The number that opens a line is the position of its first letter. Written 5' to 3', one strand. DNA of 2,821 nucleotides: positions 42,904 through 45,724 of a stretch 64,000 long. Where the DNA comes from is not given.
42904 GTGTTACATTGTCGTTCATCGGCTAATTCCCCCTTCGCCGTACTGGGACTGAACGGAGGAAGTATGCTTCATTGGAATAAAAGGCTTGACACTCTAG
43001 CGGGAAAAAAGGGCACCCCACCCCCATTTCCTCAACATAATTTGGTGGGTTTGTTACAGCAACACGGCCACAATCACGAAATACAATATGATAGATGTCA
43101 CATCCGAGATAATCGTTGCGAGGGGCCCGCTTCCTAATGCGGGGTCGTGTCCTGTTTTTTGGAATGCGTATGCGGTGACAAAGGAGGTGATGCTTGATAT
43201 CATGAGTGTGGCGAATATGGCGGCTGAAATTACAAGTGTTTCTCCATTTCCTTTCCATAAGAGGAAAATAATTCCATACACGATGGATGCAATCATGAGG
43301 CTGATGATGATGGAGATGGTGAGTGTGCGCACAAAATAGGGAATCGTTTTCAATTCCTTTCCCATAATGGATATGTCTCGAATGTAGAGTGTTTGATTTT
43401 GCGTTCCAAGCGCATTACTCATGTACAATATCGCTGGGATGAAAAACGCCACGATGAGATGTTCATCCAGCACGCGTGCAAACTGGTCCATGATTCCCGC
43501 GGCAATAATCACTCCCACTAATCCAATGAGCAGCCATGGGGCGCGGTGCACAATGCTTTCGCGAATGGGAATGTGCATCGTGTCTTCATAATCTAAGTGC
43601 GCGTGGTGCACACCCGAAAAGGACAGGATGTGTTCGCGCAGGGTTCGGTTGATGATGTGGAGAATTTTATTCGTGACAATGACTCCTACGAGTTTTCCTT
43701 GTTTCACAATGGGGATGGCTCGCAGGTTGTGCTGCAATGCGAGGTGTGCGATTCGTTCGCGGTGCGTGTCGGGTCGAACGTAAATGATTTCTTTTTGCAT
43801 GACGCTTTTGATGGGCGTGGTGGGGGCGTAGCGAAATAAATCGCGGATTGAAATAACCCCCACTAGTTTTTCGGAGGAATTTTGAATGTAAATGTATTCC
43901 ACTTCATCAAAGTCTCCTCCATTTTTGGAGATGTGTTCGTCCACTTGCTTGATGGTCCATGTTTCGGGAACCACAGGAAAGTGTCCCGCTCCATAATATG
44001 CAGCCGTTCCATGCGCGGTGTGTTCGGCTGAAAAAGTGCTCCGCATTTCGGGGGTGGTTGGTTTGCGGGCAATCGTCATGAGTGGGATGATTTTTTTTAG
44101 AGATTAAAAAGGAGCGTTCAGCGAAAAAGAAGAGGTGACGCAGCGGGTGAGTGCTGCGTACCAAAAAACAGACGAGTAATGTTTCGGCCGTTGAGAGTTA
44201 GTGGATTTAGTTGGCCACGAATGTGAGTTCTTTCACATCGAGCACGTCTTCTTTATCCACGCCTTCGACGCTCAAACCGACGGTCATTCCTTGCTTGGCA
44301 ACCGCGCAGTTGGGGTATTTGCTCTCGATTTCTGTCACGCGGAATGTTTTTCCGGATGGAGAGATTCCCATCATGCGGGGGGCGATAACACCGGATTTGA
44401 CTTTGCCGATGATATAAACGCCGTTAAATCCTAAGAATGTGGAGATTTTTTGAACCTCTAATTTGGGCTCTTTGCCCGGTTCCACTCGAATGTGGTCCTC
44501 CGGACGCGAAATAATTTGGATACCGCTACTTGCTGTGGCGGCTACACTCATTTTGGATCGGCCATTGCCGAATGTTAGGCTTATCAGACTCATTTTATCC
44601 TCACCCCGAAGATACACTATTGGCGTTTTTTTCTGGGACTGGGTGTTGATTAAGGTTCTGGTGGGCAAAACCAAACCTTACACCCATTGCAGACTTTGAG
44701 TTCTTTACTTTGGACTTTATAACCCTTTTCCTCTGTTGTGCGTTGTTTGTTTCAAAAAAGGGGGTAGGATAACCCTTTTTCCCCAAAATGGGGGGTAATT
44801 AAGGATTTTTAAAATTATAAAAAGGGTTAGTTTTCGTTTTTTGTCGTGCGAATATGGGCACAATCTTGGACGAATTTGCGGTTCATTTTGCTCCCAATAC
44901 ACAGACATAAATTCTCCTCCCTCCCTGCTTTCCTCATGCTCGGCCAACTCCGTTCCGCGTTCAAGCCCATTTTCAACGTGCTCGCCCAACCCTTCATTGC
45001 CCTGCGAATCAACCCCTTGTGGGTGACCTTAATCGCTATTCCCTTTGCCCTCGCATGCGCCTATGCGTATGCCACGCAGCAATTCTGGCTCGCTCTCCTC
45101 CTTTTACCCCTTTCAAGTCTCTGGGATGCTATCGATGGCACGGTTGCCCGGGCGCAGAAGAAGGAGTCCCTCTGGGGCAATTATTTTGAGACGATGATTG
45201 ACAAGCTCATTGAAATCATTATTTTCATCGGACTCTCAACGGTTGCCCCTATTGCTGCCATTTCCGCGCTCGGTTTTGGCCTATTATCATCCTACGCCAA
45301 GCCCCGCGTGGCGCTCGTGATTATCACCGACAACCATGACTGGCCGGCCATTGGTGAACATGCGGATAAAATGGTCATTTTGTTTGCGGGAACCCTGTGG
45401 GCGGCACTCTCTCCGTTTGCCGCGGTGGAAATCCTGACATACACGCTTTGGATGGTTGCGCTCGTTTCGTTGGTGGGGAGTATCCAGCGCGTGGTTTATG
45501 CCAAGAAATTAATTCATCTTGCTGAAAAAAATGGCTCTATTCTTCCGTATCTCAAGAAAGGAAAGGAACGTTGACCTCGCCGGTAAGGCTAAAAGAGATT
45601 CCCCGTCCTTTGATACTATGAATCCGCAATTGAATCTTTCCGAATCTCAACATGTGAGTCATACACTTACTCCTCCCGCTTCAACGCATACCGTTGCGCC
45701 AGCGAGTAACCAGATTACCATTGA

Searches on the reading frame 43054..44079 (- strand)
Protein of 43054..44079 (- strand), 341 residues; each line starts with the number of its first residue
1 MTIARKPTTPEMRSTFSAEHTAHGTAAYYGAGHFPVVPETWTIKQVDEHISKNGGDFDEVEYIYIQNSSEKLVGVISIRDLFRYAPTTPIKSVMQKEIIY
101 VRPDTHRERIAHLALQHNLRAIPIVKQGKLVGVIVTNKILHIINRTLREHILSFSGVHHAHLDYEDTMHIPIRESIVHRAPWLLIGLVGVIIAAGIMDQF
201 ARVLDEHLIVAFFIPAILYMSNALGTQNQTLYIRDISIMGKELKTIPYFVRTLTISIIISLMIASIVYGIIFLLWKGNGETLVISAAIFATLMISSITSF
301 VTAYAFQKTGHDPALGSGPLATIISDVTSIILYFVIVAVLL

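Call 64: search_protein_families(library=pfam, proteins=[window:43054-44079:-], max_evalue=0.001)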
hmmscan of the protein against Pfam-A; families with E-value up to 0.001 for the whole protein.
window:43054-44079:- (341 aa): 2 families
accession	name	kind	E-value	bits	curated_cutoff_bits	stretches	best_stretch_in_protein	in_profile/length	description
PF00571.33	CBS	-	1.5e-16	60.9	24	2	90-143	1-55/57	CBS domain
PF01769.21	MgtE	-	2.3e-15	57.4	27.6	1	214-336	1-125/125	Divalent cation transporter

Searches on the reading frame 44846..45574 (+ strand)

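Call 64: search_protein_families(library=pfam, proteins=[window:44846-45574:+], max_evalue=0.001)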
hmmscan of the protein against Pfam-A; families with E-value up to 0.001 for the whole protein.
window:44846-45574:+ (242 aa): 1 family
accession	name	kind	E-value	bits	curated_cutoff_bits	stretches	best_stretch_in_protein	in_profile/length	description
PF01066.26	CDP-OH_P_transf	-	2.9e-10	41.2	22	1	57-199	4-144/152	CDP-alcohol phosphatidyltransferase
